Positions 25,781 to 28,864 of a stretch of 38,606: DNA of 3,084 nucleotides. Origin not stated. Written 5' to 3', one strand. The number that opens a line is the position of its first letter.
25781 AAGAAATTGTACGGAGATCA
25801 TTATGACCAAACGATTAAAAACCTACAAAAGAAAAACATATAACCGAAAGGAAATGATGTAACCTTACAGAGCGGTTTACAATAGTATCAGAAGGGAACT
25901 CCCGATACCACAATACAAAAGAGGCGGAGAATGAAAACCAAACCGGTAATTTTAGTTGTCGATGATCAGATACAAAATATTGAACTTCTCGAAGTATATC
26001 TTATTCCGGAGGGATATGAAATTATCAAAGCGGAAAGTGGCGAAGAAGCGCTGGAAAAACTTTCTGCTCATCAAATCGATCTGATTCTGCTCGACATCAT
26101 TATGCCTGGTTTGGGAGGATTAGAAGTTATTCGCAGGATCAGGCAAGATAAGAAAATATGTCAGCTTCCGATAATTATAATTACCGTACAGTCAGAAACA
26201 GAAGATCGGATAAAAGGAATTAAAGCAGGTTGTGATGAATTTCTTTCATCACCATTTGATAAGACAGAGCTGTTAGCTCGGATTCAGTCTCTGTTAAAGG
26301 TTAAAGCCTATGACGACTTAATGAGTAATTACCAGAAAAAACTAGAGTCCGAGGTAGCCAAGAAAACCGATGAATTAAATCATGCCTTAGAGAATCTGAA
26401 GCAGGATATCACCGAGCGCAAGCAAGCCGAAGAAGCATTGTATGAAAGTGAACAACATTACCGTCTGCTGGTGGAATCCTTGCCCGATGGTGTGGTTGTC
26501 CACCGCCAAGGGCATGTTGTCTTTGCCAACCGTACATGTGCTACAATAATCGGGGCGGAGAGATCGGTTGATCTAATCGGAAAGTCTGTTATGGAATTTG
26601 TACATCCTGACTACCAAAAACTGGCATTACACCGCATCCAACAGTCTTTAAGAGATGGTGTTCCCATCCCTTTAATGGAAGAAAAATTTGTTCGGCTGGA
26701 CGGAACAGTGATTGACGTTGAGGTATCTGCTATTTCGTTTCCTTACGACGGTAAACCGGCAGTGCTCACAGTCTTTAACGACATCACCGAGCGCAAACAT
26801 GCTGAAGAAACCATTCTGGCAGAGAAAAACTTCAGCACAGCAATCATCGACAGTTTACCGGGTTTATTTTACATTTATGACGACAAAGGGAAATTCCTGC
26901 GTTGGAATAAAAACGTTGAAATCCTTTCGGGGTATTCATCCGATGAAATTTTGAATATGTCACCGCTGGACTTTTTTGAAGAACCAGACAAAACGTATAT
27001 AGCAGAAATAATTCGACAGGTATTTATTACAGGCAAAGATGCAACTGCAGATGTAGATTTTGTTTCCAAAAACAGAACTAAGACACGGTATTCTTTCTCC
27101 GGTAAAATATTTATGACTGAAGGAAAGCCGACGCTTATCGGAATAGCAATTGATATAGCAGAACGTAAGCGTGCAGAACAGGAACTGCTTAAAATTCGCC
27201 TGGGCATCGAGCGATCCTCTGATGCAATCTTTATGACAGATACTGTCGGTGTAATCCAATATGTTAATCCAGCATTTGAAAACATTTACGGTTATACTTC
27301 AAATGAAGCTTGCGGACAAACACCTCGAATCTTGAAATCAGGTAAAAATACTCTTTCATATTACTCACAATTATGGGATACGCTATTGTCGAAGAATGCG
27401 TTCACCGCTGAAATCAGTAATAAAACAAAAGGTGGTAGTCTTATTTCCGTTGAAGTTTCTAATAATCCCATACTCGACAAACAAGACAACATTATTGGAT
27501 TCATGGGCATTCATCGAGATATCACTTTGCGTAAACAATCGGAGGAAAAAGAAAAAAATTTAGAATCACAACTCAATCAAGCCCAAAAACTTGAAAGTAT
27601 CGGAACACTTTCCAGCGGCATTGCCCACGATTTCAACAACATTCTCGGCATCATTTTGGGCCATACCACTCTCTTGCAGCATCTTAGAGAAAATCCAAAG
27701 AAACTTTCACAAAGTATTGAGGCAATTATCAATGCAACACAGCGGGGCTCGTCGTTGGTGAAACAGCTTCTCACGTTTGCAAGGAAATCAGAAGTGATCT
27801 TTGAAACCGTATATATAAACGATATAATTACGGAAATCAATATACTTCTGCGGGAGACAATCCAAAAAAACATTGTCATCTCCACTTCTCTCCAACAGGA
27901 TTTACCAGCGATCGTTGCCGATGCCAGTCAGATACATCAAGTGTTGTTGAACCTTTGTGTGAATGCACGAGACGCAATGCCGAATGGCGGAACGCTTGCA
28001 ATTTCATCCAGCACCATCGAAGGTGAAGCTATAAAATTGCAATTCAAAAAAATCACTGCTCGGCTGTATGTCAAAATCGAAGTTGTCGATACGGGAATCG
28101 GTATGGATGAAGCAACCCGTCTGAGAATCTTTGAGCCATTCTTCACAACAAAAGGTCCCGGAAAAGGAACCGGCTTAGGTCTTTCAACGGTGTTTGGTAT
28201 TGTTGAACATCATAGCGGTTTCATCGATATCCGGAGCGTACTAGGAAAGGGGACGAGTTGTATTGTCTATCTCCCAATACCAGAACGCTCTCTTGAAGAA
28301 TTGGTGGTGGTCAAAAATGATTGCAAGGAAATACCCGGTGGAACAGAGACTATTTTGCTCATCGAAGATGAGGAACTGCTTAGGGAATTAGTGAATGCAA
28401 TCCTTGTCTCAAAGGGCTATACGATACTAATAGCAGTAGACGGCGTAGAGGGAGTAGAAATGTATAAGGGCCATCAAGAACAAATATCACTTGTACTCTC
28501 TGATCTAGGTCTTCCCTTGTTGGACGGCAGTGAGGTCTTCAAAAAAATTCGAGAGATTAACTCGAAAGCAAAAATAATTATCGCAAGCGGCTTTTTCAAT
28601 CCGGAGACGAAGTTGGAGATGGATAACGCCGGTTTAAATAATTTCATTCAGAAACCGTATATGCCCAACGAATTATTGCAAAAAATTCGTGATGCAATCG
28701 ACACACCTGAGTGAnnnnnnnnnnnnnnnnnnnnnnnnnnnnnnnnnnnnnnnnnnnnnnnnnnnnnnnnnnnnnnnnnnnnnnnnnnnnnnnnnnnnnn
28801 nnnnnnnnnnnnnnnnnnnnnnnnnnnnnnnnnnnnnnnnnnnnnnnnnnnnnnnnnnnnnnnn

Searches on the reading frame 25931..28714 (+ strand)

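Call 8: search_protein_families(library=pfam, proteins=[window:25931-28714:+], max_evalue=0.01)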
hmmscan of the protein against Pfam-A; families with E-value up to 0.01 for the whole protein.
window:25931-28714:+ (927 aa): 12 families
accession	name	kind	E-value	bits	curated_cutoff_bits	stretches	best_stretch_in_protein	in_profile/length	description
PF00072.30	Response_reg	-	5.3e-49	165.5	30.2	2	7-119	1-111/111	Response regulator receiver domain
PF00989.32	PAS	-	7.1e-40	136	22.6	3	423-531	4-113/113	PAS fold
PF13426.13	PAS_9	-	3.6e-35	120.8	27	3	430-532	1-102/103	PAS domain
PF08448.16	PAS_4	-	1.5e-26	93.2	23.1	3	427-535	2-109/110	PAS fold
PF08447.18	PAS_3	-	1.9e-22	79.8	25.6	3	444-528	3-89/89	PAS fold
PF02518.31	HATPase_c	-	1.3e-19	71.1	26.4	1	664-784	2-110/111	Histidine kinase-, DNA gyrase B-, and HSP90-like ATPase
PF13188.13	PAS_8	-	7.7e-17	61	21.8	2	176-229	2-55/65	PAS domain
PF00512.31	HisKA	-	1.1e-08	35.4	26.9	1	558-619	3-63/66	His Kinase A (phospho-acceptor) domain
PF24820.1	Diguanyl_cycl_sensor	-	1.3e-06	28.7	28.1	1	188-283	10-108/109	Diguanylate cyclase-like sensor domain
PF10090.15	HPTransfase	-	0.0037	17.5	22.9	1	670-695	34-59/123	Histidine phosphotransferase C-terminal domain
PF14598.12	PAS_11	-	0.0055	17.1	25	0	317-371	9-62/109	PAS domain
PF12860.13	PAS_7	-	0.0067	17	27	0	255-293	82-115/115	PAS fold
